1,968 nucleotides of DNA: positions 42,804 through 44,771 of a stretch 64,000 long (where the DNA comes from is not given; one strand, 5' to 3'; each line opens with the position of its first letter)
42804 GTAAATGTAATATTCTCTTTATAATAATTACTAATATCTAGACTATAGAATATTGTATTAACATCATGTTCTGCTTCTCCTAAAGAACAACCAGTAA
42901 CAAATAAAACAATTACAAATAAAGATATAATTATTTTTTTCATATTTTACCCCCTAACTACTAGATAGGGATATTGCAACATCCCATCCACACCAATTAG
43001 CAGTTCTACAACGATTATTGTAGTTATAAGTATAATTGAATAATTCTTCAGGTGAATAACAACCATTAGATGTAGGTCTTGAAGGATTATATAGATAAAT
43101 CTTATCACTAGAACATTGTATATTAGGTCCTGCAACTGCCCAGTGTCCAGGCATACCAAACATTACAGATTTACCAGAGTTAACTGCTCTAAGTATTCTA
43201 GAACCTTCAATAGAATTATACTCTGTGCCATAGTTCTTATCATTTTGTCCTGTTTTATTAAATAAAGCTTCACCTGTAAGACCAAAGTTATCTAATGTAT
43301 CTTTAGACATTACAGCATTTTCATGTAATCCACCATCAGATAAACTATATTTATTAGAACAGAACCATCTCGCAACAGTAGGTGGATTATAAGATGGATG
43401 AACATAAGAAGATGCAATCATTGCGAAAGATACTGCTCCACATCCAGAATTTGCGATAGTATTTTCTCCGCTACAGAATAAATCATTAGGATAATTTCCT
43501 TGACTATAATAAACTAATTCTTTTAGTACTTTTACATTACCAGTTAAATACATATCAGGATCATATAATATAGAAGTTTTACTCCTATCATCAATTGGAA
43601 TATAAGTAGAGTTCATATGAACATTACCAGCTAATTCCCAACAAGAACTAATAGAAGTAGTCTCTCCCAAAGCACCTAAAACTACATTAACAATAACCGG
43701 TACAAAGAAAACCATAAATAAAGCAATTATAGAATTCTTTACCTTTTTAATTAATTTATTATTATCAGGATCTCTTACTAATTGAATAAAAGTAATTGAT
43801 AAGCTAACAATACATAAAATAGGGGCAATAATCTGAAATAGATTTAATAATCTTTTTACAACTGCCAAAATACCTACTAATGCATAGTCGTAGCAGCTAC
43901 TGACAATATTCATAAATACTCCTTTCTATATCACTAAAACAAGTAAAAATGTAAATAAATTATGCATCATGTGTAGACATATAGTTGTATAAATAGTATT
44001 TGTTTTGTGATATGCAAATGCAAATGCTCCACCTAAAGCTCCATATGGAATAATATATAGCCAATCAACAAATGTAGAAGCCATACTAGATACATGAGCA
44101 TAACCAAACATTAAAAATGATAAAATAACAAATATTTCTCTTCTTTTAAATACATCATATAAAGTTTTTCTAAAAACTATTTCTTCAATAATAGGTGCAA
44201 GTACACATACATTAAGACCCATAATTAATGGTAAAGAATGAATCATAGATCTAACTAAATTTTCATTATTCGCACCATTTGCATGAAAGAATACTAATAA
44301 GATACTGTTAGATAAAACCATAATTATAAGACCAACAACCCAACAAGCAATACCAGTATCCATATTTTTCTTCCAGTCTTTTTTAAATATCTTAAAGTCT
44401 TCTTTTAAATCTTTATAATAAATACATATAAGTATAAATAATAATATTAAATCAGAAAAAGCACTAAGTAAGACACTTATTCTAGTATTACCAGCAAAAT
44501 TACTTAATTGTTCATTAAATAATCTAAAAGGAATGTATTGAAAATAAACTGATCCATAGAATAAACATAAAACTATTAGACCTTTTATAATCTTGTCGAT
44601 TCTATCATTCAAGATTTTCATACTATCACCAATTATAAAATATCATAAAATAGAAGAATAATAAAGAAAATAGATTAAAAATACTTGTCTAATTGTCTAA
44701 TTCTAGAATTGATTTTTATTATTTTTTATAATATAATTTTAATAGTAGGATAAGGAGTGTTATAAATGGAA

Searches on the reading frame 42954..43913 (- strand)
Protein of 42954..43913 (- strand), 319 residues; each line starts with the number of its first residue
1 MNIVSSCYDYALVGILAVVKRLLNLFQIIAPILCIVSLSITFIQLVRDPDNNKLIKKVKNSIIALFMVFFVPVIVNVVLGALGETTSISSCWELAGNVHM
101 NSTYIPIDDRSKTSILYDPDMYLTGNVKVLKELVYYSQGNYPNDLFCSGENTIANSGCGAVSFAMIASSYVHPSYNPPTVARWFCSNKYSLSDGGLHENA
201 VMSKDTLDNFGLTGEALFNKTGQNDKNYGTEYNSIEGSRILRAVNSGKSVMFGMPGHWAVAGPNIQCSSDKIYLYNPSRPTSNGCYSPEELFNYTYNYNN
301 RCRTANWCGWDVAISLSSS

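Call 74: search_protein_families(library=pfam, proteins=[window:42954-43913:-], max_evalue=0.00001)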
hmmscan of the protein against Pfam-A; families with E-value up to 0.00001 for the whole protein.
window:42954-43913:- (319 aa): 1 family
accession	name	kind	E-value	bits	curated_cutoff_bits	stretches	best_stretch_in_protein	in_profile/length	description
PF18895.5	T4SS_pilin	-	2.2e-07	31.3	26.6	1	20-78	10-71/71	Type IV secretion system pilin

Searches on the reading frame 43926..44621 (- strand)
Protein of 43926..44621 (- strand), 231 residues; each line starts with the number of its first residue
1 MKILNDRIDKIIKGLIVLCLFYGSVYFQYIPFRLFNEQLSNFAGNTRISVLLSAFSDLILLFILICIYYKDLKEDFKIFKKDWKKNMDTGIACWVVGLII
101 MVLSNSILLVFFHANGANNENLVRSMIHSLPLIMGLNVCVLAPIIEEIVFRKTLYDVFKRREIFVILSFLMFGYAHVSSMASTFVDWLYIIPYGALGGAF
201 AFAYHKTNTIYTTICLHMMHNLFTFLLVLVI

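Call 74: search_protein_families(library=pfam, proteins=[window:43926-44621:-], max_evalue=0.00001)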
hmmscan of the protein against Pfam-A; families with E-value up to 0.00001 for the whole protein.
window:43926-44621:- (231 aa): 1 family
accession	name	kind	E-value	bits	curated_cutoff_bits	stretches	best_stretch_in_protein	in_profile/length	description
PF02517.21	Rce1-like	-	2.7e-17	63.2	22.4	1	130-223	3-93/93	Type II CAAX prenyl endopeptidase Rce1-like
